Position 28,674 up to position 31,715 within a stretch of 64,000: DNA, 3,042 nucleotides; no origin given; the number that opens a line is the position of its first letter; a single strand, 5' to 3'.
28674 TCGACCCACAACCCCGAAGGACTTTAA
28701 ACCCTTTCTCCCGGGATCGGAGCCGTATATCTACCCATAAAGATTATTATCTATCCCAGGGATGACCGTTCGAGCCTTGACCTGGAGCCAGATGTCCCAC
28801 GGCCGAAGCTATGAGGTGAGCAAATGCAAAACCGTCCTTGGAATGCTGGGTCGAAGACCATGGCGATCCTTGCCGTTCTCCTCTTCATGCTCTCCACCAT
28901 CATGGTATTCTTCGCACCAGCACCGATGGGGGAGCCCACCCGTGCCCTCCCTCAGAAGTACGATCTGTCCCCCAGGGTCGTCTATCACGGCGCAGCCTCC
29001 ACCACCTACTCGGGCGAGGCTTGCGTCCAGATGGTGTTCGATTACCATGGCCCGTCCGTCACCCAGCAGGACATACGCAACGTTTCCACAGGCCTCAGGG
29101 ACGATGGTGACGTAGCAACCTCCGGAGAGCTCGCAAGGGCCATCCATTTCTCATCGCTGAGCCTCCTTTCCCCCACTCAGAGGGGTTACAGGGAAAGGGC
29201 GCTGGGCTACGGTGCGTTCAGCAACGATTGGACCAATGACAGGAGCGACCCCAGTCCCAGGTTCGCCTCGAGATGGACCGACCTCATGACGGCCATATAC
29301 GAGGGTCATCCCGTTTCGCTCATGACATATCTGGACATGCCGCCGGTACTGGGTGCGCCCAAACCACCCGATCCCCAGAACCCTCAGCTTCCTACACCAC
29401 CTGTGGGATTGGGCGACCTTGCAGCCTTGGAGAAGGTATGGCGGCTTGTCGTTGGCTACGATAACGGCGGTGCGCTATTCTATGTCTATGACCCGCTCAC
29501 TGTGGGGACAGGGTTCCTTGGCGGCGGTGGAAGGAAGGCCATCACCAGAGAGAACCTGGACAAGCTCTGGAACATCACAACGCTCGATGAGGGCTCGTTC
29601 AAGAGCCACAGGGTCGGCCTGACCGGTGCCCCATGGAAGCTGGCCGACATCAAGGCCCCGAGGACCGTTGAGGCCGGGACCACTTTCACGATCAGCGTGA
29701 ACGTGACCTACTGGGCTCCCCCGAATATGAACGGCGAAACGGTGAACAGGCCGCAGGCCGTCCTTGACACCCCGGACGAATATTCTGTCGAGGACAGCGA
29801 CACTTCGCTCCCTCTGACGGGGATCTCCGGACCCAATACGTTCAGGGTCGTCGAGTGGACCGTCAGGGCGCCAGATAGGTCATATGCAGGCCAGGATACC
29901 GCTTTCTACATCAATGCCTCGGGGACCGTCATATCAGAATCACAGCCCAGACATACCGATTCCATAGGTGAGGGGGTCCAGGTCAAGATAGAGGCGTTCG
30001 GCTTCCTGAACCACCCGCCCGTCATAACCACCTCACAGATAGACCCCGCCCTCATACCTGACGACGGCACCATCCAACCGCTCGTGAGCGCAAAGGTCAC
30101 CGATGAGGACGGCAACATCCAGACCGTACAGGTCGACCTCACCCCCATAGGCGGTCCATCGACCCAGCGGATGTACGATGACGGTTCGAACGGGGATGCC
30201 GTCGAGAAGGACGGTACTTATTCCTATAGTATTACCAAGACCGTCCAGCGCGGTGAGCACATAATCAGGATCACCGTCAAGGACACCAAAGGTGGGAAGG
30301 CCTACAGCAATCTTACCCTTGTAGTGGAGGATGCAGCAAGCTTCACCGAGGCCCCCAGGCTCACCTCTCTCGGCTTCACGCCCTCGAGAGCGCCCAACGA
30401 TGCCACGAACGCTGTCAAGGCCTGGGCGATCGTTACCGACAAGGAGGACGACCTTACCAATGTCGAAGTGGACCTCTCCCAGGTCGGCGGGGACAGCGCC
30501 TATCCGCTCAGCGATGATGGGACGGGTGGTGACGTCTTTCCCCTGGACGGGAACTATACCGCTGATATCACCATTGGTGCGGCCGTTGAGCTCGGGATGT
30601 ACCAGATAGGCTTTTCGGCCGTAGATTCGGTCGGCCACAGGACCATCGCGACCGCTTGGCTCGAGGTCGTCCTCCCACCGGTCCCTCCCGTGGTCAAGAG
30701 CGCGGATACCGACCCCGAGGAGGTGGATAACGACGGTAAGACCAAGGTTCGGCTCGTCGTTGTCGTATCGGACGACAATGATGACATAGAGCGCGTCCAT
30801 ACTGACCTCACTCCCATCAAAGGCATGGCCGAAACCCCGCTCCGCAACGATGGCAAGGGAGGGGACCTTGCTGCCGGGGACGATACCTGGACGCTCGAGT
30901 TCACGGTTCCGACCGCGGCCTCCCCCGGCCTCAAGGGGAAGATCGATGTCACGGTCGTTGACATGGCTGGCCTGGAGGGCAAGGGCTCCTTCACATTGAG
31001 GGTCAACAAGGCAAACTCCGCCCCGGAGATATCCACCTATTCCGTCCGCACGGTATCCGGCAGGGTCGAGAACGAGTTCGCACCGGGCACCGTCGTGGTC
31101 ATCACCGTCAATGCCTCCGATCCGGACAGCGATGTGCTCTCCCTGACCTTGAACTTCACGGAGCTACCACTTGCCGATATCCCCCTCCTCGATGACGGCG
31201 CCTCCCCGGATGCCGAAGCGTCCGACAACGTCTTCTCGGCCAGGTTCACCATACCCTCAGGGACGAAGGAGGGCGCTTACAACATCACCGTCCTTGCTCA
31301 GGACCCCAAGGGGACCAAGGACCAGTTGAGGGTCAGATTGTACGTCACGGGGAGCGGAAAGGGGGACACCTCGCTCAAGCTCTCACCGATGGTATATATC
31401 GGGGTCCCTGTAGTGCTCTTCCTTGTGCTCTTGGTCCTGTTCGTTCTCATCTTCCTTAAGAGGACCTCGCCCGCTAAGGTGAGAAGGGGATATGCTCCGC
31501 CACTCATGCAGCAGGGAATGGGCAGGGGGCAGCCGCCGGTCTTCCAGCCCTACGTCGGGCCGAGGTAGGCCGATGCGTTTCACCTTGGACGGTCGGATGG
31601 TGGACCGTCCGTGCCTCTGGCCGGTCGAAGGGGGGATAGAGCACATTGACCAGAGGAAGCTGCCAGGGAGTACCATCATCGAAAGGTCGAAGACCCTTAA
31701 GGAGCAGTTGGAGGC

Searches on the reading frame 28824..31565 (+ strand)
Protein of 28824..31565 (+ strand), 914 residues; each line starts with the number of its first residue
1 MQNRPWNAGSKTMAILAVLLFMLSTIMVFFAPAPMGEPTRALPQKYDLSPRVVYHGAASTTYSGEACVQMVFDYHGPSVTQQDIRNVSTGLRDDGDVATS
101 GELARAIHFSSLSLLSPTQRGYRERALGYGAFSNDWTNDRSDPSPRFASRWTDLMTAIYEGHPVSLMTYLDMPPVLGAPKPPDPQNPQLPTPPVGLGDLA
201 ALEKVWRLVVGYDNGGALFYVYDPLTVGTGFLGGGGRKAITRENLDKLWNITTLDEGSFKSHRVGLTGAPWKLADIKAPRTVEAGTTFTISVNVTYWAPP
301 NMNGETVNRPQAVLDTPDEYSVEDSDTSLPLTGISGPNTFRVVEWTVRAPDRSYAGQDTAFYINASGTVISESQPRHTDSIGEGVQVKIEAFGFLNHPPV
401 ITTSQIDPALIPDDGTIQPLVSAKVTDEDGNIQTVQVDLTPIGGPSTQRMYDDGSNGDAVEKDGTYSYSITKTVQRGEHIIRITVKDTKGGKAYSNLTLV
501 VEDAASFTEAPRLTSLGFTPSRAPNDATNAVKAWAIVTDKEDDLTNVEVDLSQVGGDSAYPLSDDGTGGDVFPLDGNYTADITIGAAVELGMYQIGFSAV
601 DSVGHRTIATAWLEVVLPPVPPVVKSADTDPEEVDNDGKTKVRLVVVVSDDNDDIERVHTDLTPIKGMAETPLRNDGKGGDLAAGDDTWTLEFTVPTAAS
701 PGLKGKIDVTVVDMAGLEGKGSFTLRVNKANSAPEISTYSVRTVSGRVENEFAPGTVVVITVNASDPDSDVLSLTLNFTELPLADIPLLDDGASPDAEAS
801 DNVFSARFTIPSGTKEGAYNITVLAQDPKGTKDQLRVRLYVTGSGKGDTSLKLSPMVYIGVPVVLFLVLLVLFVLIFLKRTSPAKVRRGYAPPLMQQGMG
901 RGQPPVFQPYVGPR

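Call 96: search_protein_families(library=pfam, proteins=[window:28824-31565:+], max_evalue=0.001)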
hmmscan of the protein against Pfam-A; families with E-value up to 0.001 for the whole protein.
window:28824-31565:+ (914 aa): 3 families
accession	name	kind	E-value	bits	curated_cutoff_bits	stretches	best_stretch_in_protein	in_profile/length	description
PF19077.6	Big_13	-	5.1e-06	27.3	27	0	455-501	52-100/102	Bacterial Ig-like domain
PF15418.12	DUF4625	-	3e-05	24.7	27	0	800-838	89-127/131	Domain of unknown function (DUF4625)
PF17963.7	Big_9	-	0.00074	20.8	23.6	0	396-498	1-87/89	Bacterial Ig domain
